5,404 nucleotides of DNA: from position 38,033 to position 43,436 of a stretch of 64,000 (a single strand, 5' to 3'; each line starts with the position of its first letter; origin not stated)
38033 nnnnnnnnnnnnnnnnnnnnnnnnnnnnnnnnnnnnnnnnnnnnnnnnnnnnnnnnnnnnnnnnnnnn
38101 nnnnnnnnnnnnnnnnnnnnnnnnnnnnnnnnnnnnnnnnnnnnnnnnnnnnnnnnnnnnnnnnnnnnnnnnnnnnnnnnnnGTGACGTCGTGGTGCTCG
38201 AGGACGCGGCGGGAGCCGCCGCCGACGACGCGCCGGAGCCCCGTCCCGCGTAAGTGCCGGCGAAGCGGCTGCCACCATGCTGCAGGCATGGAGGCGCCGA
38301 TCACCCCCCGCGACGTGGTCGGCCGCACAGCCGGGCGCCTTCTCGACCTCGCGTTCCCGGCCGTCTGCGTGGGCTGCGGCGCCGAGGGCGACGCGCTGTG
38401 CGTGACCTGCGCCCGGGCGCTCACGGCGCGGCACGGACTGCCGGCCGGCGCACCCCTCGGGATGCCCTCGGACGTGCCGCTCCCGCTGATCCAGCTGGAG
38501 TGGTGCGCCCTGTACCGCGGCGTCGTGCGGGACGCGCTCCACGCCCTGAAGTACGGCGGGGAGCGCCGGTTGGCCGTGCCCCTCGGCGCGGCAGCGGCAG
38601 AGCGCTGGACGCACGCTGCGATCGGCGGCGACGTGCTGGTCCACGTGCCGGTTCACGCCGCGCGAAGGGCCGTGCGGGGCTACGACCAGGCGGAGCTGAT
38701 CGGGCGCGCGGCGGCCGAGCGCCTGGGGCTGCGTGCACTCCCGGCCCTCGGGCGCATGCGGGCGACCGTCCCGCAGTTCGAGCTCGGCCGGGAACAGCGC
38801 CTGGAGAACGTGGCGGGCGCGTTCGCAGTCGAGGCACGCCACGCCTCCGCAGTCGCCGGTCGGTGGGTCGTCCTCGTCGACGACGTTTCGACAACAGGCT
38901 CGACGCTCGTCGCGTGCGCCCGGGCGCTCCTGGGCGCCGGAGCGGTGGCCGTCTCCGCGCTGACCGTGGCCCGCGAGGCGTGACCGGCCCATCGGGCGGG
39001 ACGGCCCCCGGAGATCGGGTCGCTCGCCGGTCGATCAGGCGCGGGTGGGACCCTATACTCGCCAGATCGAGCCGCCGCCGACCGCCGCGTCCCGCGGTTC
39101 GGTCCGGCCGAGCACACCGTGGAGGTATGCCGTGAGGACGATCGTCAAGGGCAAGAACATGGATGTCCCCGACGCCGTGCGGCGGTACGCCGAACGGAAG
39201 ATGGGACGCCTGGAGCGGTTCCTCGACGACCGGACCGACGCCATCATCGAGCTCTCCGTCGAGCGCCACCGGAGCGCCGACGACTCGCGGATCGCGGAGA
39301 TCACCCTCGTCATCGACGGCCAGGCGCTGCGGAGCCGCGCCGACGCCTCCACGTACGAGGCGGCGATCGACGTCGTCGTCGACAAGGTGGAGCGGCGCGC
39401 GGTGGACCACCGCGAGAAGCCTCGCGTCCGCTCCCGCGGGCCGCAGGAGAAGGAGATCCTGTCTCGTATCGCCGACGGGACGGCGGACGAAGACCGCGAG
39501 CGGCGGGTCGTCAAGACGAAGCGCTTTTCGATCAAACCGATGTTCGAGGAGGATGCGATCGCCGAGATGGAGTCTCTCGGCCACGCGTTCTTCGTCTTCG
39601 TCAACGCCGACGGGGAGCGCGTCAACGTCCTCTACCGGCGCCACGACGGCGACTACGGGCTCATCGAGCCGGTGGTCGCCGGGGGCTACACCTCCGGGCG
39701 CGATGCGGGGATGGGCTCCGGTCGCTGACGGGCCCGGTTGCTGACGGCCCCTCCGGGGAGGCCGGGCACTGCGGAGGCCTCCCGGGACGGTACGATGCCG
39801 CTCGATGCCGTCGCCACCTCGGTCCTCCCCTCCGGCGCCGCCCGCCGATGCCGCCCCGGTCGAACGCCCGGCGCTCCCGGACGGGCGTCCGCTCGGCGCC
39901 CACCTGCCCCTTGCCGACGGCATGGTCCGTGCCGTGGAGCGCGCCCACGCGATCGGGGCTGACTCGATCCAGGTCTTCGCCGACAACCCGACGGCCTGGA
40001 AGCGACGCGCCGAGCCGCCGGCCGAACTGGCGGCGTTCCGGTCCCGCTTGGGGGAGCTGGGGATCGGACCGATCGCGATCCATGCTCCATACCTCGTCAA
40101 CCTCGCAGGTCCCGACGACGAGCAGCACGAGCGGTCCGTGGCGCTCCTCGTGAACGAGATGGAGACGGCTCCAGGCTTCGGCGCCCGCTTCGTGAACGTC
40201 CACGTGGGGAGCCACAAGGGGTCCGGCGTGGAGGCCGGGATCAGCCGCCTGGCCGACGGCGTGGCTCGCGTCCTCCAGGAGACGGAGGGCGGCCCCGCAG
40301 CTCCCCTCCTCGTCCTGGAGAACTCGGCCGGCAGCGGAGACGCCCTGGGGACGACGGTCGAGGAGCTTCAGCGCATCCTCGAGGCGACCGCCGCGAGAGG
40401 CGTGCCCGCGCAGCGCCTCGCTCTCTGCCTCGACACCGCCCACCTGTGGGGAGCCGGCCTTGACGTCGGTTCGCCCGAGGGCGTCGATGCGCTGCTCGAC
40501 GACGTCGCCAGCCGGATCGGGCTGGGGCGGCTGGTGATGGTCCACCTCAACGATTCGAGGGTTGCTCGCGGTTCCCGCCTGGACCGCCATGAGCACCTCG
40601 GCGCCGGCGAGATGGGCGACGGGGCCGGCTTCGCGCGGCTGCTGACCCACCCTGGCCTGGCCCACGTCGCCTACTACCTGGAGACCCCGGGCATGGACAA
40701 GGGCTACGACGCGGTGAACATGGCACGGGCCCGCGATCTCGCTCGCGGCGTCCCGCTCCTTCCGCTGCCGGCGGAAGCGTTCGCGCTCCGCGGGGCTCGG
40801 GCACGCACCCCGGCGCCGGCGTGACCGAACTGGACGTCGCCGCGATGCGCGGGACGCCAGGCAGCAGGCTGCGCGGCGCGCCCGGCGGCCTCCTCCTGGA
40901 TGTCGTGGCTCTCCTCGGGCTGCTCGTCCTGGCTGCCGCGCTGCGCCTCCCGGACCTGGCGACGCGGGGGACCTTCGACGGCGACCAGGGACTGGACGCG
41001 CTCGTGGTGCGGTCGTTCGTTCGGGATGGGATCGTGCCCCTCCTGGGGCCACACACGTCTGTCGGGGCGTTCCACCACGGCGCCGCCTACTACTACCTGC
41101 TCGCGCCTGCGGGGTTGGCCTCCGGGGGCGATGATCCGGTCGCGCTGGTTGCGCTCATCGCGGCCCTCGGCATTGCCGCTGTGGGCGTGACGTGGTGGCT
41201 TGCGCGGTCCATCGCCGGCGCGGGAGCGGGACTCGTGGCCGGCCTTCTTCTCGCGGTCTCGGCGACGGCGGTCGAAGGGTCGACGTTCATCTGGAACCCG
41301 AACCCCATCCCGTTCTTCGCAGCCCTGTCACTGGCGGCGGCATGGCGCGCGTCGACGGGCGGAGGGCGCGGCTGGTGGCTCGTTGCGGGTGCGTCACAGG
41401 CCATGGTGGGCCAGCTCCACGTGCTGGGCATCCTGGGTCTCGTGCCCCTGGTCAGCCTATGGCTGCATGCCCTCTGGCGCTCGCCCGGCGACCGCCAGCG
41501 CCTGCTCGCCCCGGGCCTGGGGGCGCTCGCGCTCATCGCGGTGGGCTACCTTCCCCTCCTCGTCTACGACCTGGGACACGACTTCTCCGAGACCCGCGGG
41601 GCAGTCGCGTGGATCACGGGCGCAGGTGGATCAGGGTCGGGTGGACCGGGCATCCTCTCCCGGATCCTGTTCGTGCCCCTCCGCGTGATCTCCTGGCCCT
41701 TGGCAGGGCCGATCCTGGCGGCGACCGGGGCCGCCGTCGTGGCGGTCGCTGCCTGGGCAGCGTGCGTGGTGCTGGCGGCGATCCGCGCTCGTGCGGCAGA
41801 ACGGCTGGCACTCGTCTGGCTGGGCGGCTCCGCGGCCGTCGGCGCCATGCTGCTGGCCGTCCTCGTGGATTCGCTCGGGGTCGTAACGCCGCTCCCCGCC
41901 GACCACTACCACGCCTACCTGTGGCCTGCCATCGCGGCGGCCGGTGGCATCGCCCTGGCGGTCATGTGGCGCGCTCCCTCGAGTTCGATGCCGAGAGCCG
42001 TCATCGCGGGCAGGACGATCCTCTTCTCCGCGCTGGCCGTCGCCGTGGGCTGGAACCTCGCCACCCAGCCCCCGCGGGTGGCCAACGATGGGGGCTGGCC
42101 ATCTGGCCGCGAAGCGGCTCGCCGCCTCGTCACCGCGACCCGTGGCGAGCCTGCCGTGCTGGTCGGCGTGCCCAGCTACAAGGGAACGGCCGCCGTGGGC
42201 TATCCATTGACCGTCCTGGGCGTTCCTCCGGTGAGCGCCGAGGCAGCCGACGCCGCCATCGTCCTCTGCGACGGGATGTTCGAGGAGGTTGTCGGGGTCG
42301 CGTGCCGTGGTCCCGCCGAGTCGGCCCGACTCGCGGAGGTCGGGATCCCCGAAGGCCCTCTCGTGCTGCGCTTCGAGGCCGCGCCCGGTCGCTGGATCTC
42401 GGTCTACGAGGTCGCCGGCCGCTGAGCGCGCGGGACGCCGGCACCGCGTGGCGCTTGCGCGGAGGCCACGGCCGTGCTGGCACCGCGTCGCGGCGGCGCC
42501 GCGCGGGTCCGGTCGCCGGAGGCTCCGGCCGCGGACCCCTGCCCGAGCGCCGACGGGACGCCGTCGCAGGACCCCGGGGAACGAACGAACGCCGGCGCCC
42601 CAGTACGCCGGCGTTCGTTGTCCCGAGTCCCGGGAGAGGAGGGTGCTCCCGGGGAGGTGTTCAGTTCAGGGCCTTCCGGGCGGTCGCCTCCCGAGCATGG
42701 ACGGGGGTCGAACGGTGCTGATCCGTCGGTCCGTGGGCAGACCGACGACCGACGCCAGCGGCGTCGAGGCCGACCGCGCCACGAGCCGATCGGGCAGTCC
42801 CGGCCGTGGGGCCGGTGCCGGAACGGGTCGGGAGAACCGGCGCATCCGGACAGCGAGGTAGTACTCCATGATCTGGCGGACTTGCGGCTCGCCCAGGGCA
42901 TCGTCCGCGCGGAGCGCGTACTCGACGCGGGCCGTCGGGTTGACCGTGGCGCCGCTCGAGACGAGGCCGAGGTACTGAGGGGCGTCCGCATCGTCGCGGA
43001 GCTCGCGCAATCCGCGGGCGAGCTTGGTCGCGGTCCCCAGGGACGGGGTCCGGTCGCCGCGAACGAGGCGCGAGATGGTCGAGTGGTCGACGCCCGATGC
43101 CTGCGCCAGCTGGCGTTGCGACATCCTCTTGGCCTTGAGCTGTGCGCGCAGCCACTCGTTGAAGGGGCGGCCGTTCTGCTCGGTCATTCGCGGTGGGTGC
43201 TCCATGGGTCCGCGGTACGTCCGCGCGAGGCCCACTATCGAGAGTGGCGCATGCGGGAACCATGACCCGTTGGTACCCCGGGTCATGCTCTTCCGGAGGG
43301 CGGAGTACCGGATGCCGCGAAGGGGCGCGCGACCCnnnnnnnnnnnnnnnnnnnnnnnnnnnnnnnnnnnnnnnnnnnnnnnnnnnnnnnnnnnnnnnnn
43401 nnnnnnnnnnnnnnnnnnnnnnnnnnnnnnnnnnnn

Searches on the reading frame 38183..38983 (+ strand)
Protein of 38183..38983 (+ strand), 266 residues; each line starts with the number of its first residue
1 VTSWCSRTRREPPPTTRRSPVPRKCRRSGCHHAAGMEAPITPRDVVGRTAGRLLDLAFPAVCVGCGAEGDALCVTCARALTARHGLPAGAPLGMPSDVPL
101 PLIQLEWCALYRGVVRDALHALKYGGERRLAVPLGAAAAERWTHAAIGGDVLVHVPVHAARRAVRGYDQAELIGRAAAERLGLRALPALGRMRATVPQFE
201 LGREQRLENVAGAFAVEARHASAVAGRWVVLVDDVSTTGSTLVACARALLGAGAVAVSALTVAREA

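Call 9: search_protein_families(library=pfam, proteins=[window:38183-38983:+], max_evalue=0.01)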
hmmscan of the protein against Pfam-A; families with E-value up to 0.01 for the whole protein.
window:38183-38983:+ (266 aa): 2 families
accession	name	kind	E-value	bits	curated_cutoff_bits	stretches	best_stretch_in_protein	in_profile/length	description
PF00156.33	Pribosyltran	-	4.3e-06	26.6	26.3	1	217-262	78-123/158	Phosphoribosyl transferase domain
PF18912.6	DZR_2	-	0.00018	21.7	27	1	53-82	1-33/56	Double zinc ribbon domain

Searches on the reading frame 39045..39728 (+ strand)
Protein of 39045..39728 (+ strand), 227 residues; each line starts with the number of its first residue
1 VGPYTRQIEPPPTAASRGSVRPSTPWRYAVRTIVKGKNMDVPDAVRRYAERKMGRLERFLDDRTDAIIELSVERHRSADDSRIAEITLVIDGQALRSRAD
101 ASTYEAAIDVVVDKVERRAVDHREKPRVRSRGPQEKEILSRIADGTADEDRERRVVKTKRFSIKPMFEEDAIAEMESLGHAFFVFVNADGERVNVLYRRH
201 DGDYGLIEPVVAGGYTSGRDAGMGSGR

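Call 9: search_protein_families(library=pfam, proteins=[window:39045-39728:+], max_evalue=0.01)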
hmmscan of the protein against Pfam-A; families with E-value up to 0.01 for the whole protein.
window:39045-39728:+ (227 aa): 2 families
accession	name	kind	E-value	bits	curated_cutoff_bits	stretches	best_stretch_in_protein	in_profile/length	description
PF16321.10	Ribosom_S30AE_C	-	2.2e-25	88.6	25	1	151-206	2-57/57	Sigma 54 modulation/S30EA ribosomal protein C terminus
PF02482.25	Ribosomal_S30AE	-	3.6e-17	63.3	23.7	1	33-125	2-86/88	Sigma 54 modulation protein / S30EA ribosomal protein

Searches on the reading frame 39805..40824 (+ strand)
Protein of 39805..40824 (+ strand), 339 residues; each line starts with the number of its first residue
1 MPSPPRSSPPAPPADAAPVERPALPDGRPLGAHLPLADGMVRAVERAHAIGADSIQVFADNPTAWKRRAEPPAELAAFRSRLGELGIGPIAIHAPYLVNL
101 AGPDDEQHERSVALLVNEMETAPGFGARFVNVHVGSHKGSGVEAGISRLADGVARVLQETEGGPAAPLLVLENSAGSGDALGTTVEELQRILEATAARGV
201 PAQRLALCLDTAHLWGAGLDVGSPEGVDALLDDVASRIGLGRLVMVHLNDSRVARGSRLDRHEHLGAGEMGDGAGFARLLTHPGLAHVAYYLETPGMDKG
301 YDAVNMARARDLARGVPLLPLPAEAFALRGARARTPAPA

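Call 9: search_protein_families(library=pfam, proteins=[window:39805-40824:+], max_evalue=0.01)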
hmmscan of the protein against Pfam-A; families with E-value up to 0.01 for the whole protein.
window:39805-40824:+ (339 aa): 1 family
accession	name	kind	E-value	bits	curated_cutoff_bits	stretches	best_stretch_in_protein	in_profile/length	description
PF01261.30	AP_endonuc_2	-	1.5e-39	136.7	31.1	1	44-298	1-233/249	Xylose isomerase-like TIM barrel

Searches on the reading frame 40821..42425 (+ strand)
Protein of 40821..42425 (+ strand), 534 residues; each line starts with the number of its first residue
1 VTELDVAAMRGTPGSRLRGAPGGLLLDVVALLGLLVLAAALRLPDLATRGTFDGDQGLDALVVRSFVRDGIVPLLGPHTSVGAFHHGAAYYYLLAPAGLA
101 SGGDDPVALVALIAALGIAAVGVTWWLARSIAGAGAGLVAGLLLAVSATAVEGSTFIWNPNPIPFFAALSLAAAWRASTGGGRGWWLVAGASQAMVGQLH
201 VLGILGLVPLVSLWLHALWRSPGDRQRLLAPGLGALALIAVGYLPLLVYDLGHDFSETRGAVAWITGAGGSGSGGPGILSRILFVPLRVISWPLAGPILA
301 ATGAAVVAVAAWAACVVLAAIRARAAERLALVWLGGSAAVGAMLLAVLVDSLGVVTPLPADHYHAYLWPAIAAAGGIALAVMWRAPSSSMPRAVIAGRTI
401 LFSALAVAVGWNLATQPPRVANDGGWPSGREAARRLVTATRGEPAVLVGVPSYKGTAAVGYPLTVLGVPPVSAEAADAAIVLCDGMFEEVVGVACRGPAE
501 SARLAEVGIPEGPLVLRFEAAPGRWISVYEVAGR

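Call 9: search_protein_families(library=pfam, proteins=[window:40821-42425:+], max_evalue=0.01)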
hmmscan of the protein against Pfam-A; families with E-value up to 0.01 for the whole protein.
window:40821-42425:+ (534 aa): 2 families
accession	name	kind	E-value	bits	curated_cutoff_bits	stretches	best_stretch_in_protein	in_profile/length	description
PF02366.24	PMT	-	0.00012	22.2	22.7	1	107-230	83-212/245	Dolichyl-phosphate-mannose-protein mannosyltransferase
PF13231.12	PMT_2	-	0.0029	18.3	26.1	1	104-221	19-133/160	Dolichyl-phosphate-mannose-protein mannosyltransferase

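Call 46: search_protein_families(library=ncbifam, proteins=[window:40821-42425:+], max_evalue=0.0001)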
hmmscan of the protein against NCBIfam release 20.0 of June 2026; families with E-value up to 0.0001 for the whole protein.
window:40821-42425:+ (534 aa): 0 families

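Call 70: search_protein_families(library=pfam, proteins=[window:40821-42425:+], max_evalue=1)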
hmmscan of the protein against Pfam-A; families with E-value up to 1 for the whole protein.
window:40821-42425:+ (534 aa): 2 families
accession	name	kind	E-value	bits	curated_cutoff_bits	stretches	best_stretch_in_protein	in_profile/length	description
PF02366.24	PMT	-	0.00012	22.2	22.7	1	107-230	83-212/245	Dolichyl-phosphate-mannose-protein mannosyltransferase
PF13231.12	PMT_2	-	0.0029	18.3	26.1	1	104-221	19-133/160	Dolichyl-phosphate-mannose-protein mannosyltransferase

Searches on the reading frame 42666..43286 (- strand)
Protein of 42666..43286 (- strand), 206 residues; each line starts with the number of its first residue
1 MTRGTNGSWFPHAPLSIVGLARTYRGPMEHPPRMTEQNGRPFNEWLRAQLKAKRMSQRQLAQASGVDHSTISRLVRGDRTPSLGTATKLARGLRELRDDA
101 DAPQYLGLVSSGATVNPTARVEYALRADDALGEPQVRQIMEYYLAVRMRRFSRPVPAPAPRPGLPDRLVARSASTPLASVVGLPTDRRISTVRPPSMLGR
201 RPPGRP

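Call 11: search_protein_families(library=pfam, proteins=[window:42666-43286:-], max_evalue=0.001)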
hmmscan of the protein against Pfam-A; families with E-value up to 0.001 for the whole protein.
window:42666-43286:- (206 aa): 4 families
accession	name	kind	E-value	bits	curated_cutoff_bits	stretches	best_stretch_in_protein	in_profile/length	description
PF01381.28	HTH_3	-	7.2e-13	48.8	23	1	46-93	1-48/55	Helix-turn-helix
PF13560.12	HTH_31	-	6.4e-08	33.2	27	1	51-99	11-60/64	Helix-turn-helix domain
PF13443.12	HTH_26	-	4e-06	27.4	22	1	46-91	2-48/63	Cro/C1-type HTH DNA-binding domain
PF13936.12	HTH_38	-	4.3e-05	23.6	27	1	49-76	15-42/44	Helix-turn-helix domain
